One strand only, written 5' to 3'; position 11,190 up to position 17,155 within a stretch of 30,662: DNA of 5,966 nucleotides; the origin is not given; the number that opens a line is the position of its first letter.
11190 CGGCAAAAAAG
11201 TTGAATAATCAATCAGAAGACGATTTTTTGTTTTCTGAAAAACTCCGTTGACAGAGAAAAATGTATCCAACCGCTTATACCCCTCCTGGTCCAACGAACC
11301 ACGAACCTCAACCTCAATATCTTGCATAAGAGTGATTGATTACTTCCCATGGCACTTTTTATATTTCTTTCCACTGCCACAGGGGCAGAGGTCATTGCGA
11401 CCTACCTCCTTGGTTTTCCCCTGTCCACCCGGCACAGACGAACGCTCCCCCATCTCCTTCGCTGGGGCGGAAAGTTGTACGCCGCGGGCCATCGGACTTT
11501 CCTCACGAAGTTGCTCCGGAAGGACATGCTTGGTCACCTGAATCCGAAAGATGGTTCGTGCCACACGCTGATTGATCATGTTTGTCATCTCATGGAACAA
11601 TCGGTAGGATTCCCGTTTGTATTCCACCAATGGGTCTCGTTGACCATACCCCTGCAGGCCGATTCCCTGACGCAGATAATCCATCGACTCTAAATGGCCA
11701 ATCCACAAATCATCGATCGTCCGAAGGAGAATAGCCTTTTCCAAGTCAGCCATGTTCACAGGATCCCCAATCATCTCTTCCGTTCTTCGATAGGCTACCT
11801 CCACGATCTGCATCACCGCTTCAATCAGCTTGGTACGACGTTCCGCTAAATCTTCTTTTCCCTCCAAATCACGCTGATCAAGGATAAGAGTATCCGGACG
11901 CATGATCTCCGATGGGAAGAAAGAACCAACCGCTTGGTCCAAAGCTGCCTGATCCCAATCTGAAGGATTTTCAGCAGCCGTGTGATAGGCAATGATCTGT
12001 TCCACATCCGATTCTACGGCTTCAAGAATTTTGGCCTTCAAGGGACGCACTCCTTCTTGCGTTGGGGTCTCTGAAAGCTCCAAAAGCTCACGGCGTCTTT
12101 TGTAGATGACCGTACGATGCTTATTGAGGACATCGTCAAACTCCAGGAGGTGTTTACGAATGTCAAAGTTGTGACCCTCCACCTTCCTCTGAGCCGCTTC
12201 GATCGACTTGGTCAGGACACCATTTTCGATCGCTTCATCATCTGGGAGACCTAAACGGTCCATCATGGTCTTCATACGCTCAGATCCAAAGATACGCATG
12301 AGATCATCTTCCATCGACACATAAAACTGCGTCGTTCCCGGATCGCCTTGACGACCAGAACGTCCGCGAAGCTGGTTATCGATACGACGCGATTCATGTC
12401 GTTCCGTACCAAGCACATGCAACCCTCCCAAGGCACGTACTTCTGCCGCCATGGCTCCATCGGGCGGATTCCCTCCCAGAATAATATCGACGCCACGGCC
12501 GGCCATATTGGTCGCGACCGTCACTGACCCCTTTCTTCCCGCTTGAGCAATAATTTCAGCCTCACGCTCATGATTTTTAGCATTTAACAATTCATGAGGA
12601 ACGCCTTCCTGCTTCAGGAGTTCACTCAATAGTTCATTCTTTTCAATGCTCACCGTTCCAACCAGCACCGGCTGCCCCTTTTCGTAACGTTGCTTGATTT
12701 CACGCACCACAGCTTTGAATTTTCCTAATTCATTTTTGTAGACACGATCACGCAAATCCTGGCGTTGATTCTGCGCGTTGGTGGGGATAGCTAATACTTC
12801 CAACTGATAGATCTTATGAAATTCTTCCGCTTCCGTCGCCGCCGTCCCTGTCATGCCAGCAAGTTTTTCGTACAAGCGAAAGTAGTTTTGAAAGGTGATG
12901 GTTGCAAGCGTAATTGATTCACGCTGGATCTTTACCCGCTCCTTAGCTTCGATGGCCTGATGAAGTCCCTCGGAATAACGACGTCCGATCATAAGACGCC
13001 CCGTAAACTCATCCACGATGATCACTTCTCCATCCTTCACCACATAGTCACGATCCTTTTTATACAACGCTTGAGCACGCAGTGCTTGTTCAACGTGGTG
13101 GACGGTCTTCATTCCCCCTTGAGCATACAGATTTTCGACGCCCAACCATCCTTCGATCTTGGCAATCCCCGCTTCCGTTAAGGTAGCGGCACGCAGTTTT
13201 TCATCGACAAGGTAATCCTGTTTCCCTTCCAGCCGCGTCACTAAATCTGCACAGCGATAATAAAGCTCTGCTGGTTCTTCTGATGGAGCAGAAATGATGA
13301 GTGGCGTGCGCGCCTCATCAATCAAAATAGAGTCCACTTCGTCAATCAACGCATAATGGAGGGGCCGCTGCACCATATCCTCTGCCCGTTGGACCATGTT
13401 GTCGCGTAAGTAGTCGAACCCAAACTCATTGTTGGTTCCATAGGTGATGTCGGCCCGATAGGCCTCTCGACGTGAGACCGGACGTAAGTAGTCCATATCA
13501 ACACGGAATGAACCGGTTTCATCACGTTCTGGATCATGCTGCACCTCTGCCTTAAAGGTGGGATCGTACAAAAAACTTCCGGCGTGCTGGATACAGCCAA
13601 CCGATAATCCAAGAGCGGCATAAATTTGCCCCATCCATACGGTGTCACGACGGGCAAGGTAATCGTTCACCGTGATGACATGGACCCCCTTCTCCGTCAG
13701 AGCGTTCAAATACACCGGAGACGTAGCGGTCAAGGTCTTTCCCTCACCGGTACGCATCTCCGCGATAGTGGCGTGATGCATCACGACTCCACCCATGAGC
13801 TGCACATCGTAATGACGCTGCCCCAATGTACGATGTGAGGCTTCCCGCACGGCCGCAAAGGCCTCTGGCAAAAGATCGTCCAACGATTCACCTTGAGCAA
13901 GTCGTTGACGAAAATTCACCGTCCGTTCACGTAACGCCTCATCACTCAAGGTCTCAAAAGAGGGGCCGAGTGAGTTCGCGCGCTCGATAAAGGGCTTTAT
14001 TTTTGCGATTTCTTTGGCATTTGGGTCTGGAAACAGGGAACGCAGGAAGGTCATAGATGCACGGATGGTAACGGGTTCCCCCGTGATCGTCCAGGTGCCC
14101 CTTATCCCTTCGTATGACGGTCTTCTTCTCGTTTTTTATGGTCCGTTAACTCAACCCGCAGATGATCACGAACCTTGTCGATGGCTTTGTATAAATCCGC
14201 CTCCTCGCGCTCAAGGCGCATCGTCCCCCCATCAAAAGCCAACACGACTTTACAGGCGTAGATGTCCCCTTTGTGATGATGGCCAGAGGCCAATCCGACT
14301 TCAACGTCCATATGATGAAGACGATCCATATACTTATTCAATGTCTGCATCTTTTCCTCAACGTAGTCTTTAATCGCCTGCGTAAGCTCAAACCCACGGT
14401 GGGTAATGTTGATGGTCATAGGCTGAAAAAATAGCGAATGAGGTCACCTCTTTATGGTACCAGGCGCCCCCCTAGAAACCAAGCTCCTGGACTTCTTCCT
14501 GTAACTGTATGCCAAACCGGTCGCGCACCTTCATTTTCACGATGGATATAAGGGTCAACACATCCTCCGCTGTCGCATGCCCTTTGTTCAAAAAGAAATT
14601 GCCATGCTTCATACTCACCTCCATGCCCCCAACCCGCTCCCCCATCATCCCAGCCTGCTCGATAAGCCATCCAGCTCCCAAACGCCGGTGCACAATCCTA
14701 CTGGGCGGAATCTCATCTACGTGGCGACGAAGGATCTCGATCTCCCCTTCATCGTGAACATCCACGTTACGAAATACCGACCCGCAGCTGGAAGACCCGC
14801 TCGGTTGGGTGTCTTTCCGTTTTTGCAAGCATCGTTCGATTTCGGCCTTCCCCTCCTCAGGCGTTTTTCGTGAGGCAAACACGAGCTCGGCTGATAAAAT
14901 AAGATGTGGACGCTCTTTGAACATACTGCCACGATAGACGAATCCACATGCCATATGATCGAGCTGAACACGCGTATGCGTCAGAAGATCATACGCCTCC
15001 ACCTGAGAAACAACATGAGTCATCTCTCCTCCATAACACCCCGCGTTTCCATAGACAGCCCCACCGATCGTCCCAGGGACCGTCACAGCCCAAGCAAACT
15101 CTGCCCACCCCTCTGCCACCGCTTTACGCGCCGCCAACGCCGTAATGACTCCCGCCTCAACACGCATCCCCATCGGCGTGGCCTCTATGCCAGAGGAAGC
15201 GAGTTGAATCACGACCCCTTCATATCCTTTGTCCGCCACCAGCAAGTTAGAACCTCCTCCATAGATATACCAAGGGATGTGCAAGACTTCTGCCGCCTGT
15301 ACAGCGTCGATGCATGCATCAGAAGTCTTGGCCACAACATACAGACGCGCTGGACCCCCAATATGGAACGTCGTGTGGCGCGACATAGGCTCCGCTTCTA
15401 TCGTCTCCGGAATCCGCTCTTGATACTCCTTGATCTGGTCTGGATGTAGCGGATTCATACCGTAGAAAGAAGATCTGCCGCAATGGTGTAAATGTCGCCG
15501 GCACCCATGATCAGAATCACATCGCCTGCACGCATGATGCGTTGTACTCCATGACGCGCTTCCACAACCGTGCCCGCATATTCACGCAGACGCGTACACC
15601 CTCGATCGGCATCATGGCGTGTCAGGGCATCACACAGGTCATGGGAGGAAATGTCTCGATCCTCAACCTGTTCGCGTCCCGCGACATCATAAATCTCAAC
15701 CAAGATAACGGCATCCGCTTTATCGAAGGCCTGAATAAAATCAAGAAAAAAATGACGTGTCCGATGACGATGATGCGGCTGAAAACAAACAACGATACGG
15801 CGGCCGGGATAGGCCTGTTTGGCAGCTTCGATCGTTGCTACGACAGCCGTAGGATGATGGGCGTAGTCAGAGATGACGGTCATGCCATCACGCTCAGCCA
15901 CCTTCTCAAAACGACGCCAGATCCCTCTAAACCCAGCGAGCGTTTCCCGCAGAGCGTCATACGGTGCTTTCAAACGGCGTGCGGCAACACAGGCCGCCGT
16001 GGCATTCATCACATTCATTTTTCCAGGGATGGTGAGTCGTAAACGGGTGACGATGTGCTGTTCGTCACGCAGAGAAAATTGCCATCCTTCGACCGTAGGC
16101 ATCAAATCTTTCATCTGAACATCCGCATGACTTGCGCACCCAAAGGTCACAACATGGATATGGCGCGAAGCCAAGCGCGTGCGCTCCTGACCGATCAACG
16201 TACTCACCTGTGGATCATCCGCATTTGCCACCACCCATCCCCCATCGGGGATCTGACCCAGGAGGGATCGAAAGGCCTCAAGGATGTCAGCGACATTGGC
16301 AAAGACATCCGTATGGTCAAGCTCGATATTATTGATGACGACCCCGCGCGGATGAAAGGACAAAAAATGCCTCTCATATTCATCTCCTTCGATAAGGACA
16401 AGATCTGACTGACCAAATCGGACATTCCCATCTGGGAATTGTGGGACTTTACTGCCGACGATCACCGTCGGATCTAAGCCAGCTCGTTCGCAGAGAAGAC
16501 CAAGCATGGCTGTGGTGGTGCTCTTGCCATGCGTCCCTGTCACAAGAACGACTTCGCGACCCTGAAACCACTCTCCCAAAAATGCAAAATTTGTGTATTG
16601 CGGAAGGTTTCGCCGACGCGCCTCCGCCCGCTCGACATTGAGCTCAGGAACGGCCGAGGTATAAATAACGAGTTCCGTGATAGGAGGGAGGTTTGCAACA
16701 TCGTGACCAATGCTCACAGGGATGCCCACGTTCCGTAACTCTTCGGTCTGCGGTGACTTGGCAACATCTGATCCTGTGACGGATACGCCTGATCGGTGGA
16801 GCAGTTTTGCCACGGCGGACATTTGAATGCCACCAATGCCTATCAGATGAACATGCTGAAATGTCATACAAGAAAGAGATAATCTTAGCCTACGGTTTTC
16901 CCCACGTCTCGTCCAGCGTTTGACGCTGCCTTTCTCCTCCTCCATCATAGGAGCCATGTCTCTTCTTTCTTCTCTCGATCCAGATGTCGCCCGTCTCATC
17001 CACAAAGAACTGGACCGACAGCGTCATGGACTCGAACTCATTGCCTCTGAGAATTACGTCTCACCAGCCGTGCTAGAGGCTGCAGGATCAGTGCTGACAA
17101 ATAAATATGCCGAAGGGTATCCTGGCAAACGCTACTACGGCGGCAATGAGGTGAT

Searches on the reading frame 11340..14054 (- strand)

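Call 10: search_protein_families(library=ncbifam, proteins=[window:11340-14054:-], max_evalue=0.1)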
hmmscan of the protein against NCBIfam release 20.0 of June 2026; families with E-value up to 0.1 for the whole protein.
window:11340-14054:- (904 aa): 16 families
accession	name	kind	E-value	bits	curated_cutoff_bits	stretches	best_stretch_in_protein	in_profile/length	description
NF009538.1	PRK12904.1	equivalog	0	1137.5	814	1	4-840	2-813/814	preprotein translocase subunit SecA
TIGR00963.1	secA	equivalog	0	1046.4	800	3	191-530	136-476/787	preprotein translocase subunit SecA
NF006630.0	PRK09200.1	subfamily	1.1e-274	913.4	862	1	12-841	10-777/789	preprotein translocase subunit SecA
TIGR04397.1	SecA2_Bac_anthr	exception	2.4e-265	882.4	1085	2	189-837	155-772/774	accessory Sec system translocase SecA2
NF009536.0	PRK12901.1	equivalog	5.3e-264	879.1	1493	5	316-659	489-823/1118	preprotein translocase subunit SecA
TIGR03714.1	secA2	equivalog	1e-219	731.6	930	2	193-827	157-761/762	accessory Sec system translocase SecA2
NF012136.0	SecA2_Lm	equivalog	1.7e-197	657.9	1100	2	193-827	157-757/776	accessory Sec system translocase SecA2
TIGR04221.1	SecA2_Mycobac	equivalog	2.1e-178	595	725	3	192-663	157-622/762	accessory Sec system translocase SecA2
NF004088.0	PRK05590.1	equivalog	1.6e-08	35.1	140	1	880-904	141-165/166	hypothetical protein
TIGR04102.1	SWIM_PBPRA1643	hypoth_equivalog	1.5e-06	28.6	68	1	880-902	85-107/108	PBPRA1643 family SWIM/SEC-C metal-binding motif protein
NF002449.0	PRK01617.1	equivalog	5.2e-06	26.9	141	1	879-904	129-154/154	hypothetical protein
NF002592.0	PRK02250.1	equivalog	1.1e-05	25.6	158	1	880-903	144-167/167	hypothetical protein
NF007704.0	PRK10396.1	equivalog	2.6e-05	24.3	149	1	881-901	198-218/221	hypothetical protein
NF008744.0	PRK11776.1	equivalog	0.00032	19.4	524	1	415-524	198-308/460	ATP-dependent RNA helicase DbpA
NF001213.0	PRK00183.1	equivalog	0.0016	18.5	158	1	883-902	133-152/157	hypothetical protein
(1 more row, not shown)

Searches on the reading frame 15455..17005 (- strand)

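Call 10: search_protein_families(library=ncbifam, proteins=[window:15455-17005:-], max_evalue=0.1)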
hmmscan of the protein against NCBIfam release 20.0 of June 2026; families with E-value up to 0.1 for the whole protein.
window:15455-17005:- (516 aa): 28 families (the best 25 are shown)
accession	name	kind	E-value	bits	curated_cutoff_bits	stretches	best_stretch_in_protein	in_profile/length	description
TIGR01082.1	murC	equivalog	1.3e-121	406.8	335.1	1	51-512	1-448/449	UDP-N-acetylmuramate--L-alanine ligase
NF011171.0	PRK14573.1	equivalog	1e-63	215.5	1015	1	50-512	5-444/809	bifunctional UDP-N-acetylmuramate--L-alanine ligase/D-alanine--D-alanine ligase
TIGR01081.1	mpl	equivalog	4.2e-52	177.7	388.7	1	51-441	1-390/448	UDP-N-acetylmuramate:L-alanyl-gamma-D-glutamyl-meso-diaminopimelate ligase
NF053645.1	pMurC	equivalog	3.4e-30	105.2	560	2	309-401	299-391/492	pseudomurein biosynthesis peptide ligase pMurC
NF001126.0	PRK00139.1-4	equivalog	1.2e-26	93.3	373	2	222-406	197-373/486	UDP-N-acetylmuramoyl-L-alanyl-D-glutamate--2,6-diaminopimelate ligase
TIGR01087.1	murD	equivalog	2.2e-25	89.6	211.95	1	52-397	2-340/441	UDP-N-acetylmuramoyl-L-alanine--D-glutamate ligase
NF001124.0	PRK00139.1-2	equivalog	3.3e-22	78.9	476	2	225-503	205-468/500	UDP-N-acetylmuramoyl-L-alanyl-D-glutamate--2,6-diaminopimelate ligase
NF008896.0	PRK11929.1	equivalog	1.2e-21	76.3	1023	1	225-408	208-391/965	bifunctional UDP-N-acetylmuramoyl-L-alanyl-D-glutamate--2,6-diaminopimelate ligase MurE/UDP-N-acetylmuramoyl-tripeptide--D-alanyl-D-alanine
TIGR01085.1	murE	subfamily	3.5e-21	75.7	257.3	2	222-436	181-392/472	UDP-N-acetylmuramyl-tripeptide synthetase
NF053648.1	pMurE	equivalog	7.2e-20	71.1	600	2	218-407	189-360/464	pseudomurein biosynthesis peptide ligase pMurE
TIGR01143.1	murF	subfamily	6.2e-19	68.2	288.6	1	218-406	149-330/418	UDP-N-acetylmuramoyl-tripeptide--D-alanyl-D-alanine ligase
TIGR02068.2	cya_phycin_syn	equivalog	1.2e-14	53.3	850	1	223-458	569-813/862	cyanophycin synthetase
NF010623.0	PRK14016.1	subfamily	2.9e-13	48.9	877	1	222-458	570-815/871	cyanophycin synthetase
NF001123.0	PRK00139.1-1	equivalog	9.7e-13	47.6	586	1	222-503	200-465/493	UDP-N-acetylmuramoyl-L-alanyl-D-glutamate--2,6-diaminopimelate ligase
NF008041.0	PRK10773.1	equivalog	8.8e-10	37.9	551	1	218-406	175-358/453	UDP-N-acetylmuramoyl-tripeptide--D-alanyl-D-alanine ligase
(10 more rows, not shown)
